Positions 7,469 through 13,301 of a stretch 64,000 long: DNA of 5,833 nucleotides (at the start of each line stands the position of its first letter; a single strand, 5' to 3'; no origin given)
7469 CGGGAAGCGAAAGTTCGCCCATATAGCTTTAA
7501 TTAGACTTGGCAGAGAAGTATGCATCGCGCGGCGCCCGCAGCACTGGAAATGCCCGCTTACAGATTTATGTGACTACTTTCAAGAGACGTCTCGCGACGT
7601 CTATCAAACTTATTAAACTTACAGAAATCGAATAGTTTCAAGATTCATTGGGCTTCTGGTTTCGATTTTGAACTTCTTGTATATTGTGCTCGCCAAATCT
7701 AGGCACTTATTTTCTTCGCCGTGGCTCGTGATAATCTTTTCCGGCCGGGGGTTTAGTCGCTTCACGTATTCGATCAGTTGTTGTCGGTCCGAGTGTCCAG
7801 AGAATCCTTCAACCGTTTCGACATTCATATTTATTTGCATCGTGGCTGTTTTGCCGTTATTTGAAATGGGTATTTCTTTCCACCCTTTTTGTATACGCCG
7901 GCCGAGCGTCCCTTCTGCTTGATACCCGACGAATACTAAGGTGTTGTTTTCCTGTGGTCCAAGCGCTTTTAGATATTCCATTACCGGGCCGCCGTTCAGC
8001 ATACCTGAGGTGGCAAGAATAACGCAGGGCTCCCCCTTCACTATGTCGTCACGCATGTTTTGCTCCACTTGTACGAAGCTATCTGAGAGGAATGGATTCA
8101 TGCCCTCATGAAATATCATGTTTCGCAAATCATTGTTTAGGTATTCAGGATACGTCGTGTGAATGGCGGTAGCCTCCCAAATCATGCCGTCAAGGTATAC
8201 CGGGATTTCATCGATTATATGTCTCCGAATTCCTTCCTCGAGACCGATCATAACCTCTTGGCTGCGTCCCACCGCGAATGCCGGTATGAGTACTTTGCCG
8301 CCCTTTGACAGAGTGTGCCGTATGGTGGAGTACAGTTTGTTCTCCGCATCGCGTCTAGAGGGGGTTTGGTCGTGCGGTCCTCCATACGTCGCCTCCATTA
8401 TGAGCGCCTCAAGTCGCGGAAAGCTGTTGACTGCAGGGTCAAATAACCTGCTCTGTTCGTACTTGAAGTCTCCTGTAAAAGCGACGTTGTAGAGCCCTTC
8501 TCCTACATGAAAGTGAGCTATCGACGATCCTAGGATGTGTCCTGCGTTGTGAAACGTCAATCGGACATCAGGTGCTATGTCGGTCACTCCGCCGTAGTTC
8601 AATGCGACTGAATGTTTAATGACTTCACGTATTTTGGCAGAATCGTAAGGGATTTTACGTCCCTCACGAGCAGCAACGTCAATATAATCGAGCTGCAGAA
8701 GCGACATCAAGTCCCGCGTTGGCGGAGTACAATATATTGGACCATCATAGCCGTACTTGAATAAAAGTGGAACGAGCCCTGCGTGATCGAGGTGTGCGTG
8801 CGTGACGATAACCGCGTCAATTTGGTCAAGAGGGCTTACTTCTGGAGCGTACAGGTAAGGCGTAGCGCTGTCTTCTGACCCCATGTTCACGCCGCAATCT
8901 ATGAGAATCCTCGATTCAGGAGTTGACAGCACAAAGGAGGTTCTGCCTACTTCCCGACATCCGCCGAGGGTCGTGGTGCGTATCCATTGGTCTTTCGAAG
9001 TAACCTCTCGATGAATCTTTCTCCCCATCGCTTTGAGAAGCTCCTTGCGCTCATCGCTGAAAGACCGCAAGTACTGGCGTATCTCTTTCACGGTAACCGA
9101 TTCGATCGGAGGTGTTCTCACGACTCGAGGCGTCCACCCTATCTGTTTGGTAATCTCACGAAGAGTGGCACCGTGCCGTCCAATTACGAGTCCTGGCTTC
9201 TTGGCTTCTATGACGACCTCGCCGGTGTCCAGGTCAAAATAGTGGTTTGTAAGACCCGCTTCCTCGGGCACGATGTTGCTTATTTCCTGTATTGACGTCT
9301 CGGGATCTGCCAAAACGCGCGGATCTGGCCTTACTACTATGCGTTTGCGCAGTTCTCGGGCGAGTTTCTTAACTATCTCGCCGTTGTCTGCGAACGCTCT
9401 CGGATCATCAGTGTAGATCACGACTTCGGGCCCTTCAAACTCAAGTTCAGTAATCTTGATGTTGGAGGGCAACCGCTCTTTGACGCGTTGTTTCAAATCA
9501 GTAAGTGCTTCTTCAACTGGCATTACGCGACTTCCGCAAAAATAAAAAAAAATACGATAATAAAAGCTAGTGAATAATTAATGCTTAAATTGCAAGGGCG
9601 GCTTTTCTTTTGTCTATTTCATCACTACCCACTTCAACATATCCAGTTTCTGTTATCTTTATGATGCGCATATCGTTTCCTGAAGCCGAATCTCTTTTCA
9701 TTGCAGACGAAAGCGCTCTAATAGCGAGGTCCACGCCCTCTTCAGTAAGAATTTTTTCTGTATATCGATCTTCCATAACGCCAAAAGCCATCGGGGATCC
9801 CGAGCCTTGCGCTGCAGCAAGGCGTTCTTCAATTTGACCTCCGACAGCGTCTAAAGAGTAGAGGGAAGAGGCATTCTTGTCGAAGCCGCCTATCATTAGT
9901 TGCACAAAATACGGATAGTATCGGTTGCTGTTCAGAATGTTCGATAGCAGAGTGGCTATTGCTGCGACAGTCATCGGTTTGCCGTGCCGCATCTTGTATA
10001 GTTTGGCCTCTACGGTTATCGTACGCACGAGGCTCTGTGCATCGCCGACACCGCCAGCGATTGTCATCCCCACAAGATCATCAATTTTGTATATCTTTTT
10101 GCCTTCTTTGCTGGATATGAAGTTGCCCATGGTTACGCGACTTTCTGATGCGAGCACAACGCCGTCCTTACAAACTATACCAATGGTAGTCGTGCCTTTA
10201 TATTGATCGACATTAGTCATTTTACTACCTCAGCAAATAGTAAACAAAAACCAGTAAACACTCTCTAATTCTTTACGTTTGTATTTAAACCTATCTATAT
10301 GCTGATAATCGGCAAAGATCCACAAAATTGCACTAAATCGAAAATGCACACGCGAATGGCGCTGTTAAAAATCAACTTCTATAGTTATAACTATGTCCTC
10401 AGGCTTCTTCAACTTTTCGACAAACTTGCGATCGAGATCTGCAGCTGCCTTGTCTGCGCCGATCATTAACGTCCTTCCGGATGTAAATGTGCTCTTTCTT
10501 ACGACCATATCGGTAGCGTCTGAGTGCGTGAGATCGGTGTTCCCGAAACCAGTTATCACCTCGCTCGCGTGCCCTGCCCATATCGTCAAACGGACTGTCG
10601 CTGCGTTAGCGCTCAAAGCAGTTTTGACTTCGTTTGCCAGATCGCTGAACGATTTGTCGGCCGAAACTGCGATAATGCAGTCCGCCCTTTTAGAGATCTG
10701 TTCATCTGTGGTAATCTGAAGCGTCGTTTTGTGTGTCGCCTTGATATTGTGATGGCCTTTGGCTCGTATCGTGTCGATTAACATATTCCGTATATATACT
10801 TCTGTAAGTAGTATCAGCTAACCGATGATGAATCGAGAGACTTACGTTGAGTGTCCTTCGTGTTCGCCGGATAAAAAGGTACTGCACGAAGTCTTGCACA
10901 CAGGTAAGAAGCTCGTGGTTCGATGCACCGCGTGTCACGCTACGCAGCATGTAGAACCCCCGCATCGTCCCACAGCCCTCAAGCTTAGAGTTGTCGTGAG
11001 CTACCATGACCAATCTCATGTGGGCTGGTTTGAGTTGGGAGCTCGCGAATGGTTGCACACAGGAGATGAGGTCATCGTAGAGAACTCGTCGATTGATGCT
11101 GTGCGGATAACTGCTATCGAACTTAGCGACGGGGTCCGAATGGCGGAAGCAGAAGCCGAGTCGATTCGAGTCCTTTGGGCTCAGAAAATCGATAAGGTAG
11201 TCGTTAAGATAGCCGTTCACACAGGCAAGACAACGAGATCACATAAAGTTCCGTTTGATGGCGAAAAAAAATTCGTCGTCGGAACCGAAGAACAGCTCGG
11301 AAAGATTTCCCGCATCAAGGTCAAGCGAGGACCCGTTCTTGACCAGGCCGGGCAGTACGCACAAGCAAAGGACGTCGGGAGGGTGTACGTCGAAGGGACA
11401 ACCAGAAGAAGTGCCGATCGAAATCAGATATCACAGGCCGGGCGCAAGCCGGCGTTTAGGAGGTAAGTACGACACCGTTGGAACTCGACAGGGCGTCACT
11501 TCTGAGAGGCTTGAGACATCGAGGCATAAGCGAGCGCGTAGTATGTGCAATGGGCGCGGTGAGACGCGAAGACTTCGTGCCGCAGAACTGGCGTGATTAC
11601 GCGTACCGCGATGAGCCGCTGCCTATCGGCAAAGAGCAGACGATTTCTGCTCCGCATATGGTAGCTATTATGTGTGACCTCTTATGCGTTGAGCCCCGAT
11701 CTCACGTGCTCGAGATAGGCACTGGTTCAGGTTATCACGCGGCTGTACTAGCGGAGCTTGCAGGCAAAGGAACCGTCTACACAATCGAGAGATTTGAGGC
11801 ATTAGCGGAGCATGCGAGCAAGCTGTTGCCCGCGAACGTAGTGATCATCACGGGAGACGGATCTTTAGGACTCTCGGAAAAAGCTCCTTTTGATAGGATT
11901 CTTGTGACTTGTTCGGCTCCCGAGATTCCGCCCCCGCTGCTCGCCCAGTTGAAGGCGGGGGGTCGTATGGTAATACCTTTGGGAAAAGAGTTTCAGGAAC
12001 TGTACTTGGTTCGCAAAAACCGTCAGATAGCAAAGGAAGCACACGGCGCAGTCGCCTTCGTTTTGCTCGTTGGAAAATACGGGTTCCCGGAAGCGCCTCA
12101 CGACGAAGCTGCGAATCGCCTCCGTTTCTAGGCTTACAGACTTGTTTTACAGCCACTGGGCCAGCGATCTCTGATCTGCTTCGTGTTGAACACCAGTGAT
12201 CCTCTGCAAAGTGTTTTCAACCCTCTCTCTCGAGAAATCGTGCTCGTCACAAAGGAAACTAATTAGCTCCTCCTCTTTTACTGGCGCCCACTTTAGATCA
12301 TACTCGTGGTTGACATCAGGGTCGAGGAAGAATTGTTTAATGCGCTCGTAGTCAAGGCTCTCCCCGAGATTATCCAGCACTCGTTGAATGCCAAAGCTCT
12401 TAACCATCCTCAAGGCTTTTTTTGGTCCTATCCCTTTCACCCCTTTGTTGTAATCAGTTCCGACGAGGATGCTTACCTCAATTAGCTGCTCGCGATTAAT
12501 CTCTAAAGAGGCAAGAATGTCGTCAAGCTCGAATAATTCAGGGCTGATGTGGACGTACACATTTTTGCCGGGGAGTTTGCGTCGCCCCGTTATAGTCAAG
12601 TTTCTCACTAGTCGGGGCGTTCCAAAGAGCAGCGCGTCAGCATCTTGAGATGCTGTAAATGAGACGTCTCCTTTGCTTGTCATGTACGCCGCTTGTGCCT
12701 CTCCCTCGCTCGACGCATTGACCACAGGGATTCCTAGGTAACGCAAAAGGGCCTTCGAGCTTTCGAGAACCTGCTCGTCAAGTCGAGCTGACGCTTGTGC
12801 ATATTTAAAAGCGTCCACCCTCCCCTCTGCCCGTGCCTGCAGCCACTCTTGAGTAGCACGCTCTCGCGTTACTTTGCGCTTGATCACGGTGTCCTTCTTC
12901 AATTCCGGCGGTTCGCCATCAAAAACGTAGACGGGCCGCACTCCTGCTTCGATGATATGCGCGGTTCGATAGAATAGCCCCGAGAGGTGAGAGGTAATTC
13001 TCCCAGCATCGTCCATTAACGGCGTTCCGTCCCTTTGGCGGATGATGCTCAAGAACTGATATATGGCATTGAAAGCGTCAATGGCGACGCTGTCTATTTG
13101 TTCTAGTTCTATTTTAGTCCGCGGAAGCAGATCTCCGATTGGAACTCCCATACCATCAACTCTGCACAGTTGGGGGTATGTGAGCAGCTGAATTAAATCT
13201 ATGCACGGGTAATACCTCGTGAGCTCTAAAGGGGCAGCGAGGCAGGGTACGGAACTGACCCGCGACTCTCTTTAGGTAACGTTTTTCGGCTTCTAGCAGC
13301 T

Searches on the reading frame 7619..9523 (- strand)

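Call 66: search_protein_families(library=ncbifam, proteins=[window:7619-9523:-], max_evalue=1e-10)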
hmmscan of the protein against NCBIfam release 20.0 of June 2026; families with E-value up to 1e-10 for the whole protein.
window:7619-9523:- (634 aa): 4 families
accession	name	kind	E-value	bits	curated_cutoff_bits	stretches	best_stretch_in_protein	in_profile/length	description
TIGR03675.1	arCOG00543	equivalog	0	1011.7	580.2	1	8-633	2-630/631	beta-CASP ribonuclease aCPSF1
NF045584.1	cas14_MBL_CASP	equivalog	4.7e-96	322.5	800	1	183-625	3-432/612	type VII CRISPR-associated protein Cas14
TIGR04122.1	Xnuc_lig_assoc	equivalog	1e-17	64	325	1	307-437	66-191/326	ligase-associated DNA damage response exonuclease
TIGR00649.1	MG423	subfamily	6.4e-12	44.6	400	1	182-361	2-167/546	RNase J family beta-CASP ribonuclease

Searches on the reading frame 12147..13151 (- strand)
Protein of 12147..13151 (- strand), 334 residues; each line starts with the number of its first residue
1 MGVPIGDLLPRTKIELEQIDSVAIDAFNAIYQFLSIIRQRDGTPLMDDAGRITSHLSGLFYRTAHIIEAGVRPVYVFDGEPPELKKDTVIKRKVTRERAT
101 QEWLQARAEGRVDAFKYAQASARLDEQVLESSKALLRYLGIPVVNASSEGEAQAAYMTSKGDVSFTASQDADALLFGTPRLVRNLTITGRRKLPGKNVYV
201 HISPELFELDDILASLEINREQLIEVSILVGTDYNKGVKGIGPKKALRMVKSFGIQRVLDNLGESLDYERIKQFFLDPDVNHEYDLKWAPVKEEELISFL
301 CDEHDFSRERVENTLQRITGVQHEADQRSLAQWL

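Call 66: search_protein_families(library=ncbifam, proteins=[window:12147-13151:-], max_evalue=1e-10)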
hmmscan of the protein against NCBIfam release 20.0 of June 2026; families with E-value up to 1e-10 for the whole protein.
window:12147-13151:- (334 aa): 2 families
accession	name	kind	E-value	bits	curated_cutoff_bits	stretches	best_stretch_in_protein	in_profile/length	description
TIGR03674.1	fen_arch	equivalog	1.3e-136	455.2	351.95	1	1-334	1-338/338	flap endonuclease-1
TIGR00600.1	rad2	subfamily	6.9e-34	117.4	1204.4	2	121-262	771-899/1039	DNA excision repair protein (rad2)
